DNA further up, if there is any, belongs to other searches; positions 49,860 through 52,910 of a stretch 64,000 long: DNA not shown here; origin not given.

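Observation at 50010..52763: Acetoacetyl-CoA synthetase fused to a DPM1-like GT2 glycosyltransferase domain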

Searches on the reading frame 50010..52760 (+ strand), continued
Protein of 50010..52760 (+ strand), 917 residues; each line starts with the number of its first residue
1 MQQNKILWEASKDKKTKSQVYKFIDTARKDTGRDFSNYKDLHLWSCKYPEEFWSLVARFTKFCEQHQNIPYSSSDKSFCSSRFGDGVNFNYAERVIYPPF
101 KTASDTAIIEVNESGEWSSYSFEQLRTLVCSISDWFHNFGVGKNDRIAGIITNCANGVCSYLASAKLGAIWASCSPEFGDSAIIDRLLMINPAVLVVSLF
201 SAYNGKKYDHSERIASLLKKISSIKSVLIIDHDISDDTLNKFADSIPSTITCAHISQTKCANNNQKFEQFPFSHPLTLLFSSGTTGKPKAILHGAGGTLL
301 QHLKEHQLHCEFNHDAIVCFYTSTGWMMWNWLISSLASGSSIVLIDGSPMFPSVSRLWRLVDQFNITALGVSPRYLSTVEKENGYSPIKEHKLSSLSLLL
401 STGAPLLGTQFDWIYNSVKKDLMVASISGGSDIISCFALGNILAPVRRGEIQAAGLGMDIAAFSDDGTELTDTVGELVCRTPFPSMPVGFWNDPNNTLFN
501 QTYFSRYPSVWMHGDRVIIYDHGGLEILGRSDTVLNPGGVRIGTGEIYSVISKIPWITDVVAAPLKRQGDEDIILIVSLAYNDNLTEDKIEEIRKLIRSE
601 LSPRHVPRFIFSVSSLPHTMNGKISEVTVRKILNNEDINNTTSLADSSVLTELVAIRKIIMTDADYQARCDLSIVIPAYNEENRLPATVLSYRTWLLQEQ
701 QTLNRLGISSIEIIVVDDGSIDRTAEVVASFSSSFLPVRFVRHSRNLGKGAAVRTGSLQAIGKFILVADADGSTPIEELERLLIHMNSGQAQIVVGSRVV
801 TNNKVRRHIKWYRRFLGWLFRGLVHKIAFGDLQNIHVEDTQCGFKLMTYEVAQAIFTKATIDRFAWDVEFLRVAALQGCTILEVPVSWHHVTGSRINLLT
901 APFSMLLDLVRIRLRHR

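Call 28: search_protein_families(library=pfam, proteins=[P0292, P0297, P0299, P0335, P0358, P0366, P0368, P0378, P0379, P0386], max_evalue=0.0001)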
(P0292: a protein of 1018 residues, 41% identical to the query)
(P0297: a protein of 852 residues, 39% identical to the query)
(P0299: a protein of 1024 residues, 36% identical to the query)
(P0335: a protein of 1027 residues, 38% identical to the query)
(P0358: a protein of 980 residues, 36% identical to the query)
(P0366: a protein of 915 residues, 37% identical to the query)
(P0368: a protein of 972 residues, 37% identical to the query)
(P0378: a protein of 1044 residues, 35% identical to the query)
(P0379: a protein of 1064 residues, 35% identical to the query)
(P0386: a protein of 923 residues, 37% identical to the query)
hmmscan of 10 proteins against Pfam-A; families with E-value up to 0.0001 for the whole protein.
P0292 (1018 aa): 2 families
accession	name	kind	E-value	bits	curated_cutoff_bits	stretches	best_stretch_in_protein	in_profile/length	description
PF00501.34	AMP-binding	-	2.1e-41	142.4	29.9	1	100-513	7-377/384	AMP-binding enzyme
PF16177.11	ACAS_N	-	7.8e-06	26.1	27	1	34-97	2-54/55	Acetyl-coenzyme A synthetase N-terminus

P0297 (852 aa): 2 families
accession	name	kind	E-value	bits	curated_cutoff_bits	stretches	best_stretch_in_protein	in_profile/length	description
PF00501.34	AMP-binding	-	5.5e-35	121.3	29.9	1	119-486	13-377/384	AMP-binding enzyme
PF16177.11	ACAS_N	-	9.9e-07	28.9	27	1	41-102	1-54/55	Acetyl-coenzyme A synthetase N-terminus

P0299 (1024 aa): 3 families
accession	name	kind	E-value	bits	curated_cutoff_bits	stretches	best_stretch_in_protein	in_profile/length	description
PF00501.34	AMP-binding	-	8.2e-41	140.5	29.9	1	104-482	8-377/384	AMP-binding enzyme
PF13193.12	AMP-binding_C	-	1.8e-05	26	24.5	1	555-623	10-76/76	AMP-binding enzyme C-terminal domain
PF16177.11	ACAS_N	-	1.9e-05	24.8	27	1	43-98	2-54/55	Acetyl-coenzyme A synthetase N-terminus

P0335 (1027 aa): 2 families
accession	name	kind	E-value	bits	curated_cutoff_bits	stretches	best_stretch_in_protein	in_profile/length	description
PF00501.34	AMP-binding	-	6.6e-40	137.5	29.9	1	102-465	12-377/384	AMP-binding enzyme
PF00550.31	PP-binding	-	1.1e-05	26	20.8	1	665-726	3-67/67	Phosphopantetheine attachment site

P0358 (980 aa): 6 families
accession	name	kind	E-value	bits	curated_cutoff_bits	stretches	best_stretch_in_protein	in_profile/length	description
PF07859.19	Abhydrolase_3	-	2.5e-59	201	25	1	750-956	1-207/210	alpha/beta hydrolase fold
PF00501.34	AMP-binding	-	6.6e-49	167.2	29.9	1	88-459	7-377/384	AMP-binding enzyme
PF20434.5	BD-FAE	-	4.8e-20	72.4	26.8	1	739-847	4-112/215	BD-FAE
PF00135.34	COesterase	-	4.2e-08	33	27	1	739-843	91-202/515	Carboxylesterase family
PF16177.11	ACAS_N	-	9.4e-08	32.2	27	1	28-83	1-54/55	Acetyl-coenzyme A synthetase N-terminus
PF13193.12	AMP-binding_C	-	2.6e-07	31.9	24.5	1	526-601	4-76/76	AMP-binding enzyme C-terminal domain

P0366 (915 aa): 5 families
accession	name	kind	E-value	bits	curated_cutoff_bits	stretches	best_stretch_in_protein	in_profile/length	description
PF00378.25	ECH_1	-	9.7e-40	136.9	27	1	662-913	4-249/251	Enoyl-CoA hydratase/isomerase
PF00501.34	AMP-binding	-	9.6e-39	133.7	29.9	1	105-464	8-377/384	AMP-binding enzyme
PF16113.10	ECH_2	-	4.7e-23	82.6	27.2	1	666-906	3-240/335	Enoyl-CoA hydratase/isomerase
PF16177.11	ACAS_N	-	2.9e-12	46.7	27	1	44-99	1-54/55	Acetyl-coenzyme A synthetase N-terminus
PF13193.12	AMP-binding_C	-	7.3e-06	27.3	24.5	1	530-606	3-76/76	AMP-binding enzyme C-terminal domain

P0368 (972 aa): 3 families
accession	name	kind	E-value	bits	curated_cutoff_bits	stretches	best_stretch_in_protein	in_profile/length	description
PF00501.34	AMP-binding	-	1.1e-40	140.1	29.9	1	90-450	9-374/384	AMP-binding enzyme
PF00975.26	Thioesterase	-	1.6e-17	64.9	26.4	1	744-838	2-101/226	Thioesterase domain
PF00550.31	PP-binding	-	2.5e-16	60.1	20.8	1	659-719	3-65/67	Phosphopantetheine attachment site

P0378 (1044 aa): 5 families
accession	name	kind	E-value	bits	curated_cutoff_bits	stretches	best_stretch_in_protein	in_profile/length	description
PF00501.34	AMP-binding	-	7e-38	130.8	29.9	1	115-487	4-377/384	AMP-binding enzyme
PF00975.26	Thioesterase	-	2.1e-26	94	26.4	1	775-1012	2-215/226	Thioesterase domain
PF00550.31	PP-binding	-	8e-14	52.1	20.8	1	691-752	3-66/67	Phosphopantetheine attachment site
PF12697.13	Abhydrolase_6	-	3.6e-06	28.2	26.3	1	777-1009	2-211/217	Alpha/beta hydrolase family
PF13193.12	AMP-binding_C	-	2.5e-05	25.5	24.5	1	555-631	5-76/76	AMP-binding enzyme C-terminal domain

P0379 (1064 aa): 5 families
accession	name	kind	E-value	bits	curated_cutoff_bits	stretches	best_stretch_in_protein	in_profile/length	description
PF00501.34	AMP-binding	-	2.5e-38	132.3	29.9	1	109-434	10-330/384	AMP-binding enzyme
PF00550.31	PP-binding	-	6.7e-09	36.3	20.8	1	680-743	2-67/67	Phosphopantetheine attachment site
PF13193.12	AMP-binding_C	-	2.5e-05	25.6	24.5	1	545-620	6-76/76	AMP-binding enzyme C-terminal domain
PF00583.31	Acetyltransf_1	-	5.5e-05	23.9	20.7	0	802-870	15-83/116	Acetyltransferase (GNAT) family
PF13527.13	Acetyltransf_9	-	6.3e-05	23.4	25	0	773-870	1-96/127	Acetyltransferase (GNAT) domain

P0386 (923 aa): 5 families
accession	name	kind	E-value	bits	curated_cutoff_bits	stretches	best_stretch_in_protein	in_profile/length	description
PF00501.34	AMP-binding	-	8.9e-39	133.8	29.9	1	102-465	10-377/384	AMP-binding enzyme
PF00550.31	PP-binding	-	8e-13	48.9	20.8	1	673-736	2-67/67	Phosphopantetheine attachment site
PF13193.12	AMP-binding_C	-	4.6e-11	43.9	24.5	1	532-609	4-76/76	AMP-binding enzyme C-terminal domain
PF00132.30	Hexapep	-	1.2e-07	31.5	27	1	870-902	2-34/36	Bacterial transferase hexapeptide (six repeats)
PF16177.11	ACAS_N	-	8e-07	29.2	27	1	39-90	4-53/55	Acetyl-coenzyme A synthetase N-terminus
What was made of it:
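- Other AACS fusions carry CoA or carrier-protein chemistry, never GT2 (call 28).
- Tried and rejected: Ten other long AACS proteins: their extensions are PP-binding/thioesterase, ECH, hydrolase, GNAT or hexapeptide domains, never GT2 (call 28).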

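Call 52: find_encoding_contigs(protein=P0002, flank=6000, max_places=1)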
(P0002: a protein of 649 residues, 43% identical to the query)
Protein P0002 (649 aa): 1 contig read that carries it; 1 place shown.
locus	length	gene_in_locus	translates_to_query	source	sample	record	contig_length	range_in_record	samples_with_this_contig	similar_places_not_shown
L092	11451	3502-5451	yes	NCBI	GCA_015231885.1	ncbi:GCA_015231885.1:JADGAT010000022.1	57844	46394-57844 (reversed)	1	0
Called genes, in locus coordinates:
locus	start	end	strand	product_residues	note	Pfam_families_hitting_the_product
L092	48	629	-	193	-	PF00156:Pribosyltran (weak)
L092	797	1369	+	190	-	PF00156:Pribosyltran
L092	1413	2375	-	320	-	PF01569:PAP2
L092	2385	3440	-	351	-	-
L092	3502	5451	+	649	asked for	PF16177:ACAS_N, PF00501:AMP-binding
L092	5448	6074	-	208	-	PF04079:SMC_ScpB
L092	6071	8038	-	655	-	-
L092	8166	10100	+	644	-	PF25225:DUF7843, PF13387:Lnb_N, PF25222:DUF7840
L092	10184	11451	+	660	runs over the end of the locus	-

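Call 53: find_encoding_contigs(protein=P0004, flank=6000, max_places=1)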
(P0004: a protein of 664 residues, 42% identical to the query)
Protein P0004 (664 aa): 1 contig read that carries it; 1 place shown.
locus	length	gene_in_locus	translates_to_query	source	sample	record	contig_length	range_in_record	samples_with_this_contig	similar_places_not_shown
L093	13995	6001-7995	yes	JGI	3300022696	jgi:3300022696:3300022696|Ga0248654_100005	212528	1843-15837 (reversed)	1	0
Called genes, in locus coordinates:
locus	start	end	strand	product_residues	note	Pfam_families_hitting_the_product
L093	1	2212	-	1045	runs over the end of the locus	PF02384:N6_Mtase (faint), PF20473:MmeI_Mtase (weak), PF07669:Eco57I, PF18135:Type_ISP_C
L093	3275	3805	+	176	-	-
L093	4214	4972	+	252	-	PF01012:ETF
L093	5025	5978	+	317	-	PF01012:ETF, PF00766:ETF_alpha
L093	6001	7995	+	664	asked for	PF16177:ACAS_N, PF00501:AMP-binding, PF13193:AMP-binding_C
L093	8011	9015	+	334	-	PF21168:FkbO_Hyg5-like_N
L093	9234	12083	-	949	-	PF00005:ABC_tran (faint), PF02463:SMC_N (faint), PF03193:RsgA_GTPase (faint), PF13555:AAA_29 (faint), PF20703:nSTAND1 (faint), PF17760:UvrA_inter, PF00684:DnaJ_CXXCXGXG (faint), PF17755:UvrA_DNA-bind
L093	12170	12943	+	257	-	PF13640:2OG-FeII_Oxy_3, PF13661:2OG-FeII_Oxy_4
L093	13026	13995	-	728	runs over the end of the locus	PF01839:FG-GAP (faint), PF13517:FG-GAP_3 (weak)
